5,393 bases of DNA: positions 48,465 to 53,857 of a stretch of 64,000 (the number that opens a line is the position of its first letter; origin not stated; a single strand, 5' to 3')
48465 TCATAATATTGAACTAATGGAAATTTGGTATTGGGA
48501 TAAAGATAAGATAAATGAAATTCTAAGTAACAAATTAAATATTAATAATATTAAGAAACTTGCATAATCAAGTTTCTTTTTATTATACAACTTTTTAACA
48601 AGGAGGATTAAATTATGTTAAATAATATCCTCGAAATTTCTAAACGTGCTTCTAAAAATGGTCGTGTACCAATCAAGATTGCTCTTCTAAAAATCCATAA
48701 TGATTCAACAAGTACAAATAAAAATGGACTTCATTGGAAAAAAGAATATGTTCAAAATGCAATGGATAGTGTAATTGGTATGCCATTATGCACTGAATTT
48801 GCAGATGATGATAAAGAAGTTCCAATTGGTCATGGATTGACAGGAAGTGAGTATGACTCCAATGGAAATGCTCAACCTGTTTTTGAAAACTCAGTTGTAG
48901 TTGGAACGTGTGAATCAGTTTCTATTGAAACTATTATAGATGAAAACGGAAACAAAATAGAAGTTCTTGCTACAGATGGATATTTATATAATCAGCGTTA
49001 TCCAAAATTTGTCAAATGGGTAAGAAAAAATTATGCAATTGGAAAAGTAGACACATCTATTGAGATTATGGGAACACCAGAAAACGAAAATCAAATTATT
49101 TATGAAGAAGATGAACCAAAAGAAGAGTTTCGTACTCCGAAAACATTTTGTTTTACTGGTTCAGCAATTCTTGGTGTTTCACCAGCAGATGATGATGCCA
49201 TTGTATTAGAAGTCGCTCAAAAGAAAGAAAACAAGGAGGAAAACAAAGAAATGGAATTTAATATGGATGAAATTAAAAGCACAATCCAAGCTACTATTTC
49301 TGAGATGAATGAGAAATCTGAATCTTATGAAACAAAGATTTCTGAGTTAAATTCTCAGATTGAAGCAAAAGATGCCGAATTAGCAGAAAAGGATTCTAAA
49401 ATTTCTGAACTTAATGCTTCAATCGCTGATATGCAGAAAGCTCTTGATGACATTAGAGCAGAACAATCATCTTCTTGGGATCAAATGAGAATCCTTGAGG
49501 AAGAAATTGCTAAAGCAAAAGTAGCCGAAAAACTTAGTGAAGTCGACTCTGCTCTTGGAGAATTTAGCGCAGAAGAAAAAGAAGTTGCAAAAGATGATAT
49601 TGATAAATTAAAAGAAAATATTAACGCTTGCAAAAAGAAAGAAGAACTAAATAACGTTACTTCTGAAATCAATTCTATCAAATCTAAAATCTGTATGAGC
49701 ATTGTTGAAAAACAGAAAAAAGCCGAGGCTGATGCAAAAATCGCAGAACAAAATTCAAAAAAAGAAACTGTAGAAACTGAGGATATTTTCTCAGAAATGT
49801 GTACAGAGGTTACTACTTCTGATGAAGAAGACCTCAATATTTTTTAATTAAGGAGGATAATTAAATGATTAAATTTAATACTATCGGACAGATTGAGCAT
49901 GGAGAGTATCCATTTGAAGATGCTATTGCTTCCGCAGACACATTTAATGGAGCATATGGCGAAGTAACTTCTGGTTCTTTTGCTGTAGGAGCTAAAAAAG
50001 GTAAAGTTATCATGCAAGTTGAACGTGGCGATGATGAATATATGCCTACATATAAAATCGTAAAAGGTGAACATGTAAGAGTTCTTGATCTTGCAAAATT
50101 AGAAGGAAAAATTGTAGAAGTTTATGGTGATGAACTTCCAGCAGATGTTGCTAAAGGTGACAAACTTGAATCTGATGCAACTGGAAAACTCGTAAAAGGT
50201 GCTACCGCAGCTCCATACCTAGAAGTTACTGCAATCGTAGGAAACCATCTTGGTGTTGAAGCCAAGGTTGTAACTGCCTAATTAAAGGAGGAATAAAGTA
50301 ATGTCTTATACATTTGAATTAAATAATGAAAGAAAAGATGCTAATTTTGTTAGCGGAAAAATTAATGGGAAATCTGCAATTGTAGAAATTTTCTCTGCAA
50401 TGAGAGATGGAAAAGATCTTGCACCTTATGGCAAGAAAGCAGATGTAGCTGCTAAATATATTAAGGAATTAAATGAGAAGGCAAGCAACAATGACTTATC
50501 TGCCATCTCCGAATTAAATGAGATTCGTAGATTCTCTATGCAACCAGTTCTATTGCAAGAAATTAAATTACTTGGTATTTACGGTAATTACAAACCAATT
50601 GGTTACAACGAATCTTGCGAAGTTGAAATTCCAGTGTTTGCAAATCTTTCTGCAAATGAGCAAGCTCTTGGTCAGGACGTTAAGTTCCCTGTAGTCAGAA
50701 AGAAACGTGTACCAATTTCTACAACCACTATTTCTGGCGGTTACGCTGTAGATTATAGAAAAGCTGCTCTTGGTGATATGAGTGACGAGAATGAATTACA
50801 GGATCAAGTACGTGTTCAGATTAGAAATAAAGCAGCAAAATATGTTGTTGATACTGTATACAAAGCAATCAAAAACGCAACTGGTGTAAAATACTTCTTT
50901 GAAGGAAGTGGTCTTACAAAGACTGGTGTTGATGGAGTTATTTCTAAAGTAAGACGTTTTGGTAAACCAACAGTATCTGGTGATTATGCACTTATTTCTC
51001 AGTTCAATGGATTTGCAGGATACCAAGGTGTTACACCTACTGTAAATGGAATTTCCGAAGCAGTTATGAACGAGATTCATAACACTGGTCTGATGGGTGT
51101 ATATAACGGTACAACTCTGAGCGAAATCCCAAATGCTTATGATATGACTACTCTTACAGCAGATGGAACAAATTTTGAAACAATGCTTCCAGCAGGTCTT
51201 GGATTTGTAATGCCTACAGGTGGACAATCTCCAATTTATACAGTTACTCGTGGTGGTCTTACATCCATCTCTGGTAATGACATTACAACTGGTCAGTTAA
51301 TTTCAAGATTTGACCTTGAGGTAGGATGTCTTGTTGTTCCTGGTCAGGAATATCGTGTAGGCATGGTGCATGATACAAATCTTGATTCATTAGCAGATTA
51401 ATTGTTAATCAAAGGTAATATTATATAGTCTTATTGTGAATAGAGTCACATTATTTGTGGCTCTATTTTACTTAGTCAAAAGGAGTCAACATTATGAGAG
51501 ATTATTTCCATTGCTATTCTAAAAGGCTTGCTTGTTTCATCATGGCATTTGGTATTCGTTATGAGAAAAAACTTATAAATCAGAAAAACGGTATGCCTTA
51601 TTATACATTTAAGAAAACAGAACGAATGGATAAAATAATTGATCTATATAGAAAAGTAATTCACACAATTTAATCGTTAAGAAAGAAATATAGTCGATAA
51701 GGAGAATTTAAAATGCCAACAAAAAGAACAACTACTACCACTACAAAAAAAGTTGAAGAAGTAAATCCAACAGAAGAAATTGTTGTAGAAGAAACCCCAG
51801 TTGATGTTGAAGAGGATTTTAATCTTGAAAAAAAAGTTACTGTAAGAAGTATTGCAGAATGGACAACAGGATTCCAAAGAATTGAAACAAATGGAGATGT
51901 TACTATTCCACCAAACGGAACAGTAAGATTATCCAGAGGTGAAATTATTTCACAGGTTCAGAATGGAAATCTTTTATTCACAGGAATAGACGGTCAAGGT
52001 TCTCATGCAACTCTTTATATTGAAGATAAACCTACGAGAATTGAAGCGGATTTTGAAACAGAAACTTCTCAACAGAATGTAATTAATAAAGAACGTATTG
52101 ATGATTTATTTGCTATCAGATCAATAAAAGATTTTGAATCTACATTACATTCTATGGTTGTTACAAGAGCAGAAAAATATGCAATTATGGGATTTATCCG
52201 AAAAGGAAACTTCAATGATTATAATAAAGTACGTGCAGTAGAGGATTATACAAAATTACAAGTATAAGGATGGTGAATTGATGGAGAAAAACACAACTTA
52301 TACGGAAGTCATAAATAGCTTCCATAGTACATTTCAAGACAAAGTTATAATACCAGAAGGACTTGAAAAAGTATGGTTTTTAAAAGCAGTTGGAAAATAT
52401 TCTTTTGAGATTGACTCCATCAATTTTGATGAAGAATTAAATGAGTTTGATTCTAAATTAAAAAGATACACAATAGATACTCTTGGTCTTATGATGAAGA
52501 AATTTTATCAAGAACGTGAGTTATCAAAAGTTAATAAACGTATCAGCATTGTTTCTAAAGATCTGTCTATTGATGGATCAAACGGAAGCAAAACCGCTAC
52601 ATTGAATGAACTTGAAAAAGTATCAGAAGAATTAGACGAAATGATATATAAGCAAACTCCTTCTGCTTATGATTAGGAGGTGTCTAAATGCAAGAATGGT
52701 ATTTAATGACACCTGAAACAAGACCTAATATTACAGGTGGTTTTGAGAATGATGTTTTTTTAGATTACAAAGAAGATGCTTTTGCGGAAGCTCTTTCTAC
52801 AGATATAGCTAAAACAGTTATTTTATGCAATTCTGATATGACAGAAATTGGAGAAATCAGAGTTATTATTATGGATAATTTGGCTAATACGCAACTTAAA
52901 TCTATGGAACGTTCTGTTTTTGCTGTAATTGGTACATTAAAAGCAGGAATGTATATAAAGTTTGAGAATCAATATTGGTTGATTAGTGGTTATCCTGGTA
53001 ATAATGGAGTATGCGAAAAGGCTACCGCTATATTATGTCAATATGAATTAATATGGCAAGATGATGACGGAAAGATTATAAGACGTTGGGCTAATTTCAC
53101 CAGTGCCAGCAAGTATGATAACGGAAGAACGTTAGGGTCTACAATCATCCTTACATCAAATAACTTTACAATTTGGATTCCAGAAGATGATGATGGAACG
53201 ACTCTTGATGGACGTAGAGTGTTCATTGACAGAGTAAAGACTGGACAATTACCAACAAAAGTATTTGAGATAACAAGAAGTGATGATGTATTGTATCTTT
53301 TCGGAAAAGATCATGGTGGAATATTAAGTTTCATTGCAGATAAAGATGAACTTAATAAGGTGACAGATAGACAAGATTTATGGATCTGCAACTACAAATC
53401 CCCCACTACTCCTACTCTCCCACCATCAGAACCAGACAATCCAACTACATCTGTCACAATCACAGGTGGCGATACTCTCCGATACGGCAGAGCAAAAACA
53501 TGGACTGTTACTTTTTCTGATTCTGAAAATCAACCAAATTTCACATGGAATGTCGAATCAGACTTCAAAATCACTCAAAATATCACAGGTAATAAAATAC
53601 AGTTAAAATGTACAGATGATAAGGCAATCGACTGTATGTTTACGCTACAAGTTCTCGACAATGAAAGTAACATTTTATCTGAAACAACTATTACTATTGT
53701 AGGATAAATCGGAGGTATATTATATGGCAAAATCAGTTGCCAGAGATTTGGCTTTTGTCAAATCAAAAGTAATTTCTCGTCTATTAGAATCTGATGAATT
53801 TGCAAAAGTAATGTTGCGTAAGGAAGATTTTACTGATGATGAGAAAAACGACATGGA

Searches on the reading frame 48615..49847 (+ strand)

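Call 40: search_protein_families(library=phrogs, proteins=[window:48615-49847:+], max_evalue=0.001)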
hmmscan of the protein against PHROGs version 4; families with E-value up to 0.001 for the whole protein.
window:48615-49847:+ (410 aa): 1 family
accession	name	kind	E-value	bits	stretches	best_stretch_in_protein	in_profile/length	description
phrog_3313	-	unknown function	1.2e-08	35.5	1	32-400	33-368/480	-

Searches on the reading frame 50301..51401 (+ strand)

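Call 40: search_protein_families(library=phrogs, proteins=[window:50301-51401:+], max_evalue=0.001)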
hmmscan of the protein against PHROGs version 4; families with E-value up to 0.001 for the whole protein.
window:50301-51401:+ (366 aa): 2 families
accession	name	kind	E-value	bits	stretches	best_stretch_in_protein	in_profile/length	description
phrog_4088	-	unknown function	1.5e-11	45.2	1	133-325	121-298/332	-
phrog_12438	-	head and packaging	3.5e-08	34.1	1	88-345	66-324/340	virion structural protein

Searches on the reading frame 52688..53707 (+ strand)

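Call 40: search_protein_families(library=phrogs, proteins=[window:52688-53707:+], max_evalue=0.001)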
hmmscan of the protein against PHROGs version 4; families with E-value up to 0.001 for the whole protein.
window:52688-53707:+ (339 aa): 2 families
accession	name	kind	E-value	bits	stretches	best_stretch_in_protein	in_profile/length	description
phrog_5251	-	unknown function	2.5e-08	34.7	1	80-174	74-174/244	-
phrog_16444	-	unknown function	8.5e-07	28.8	1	67-238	51-210/397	-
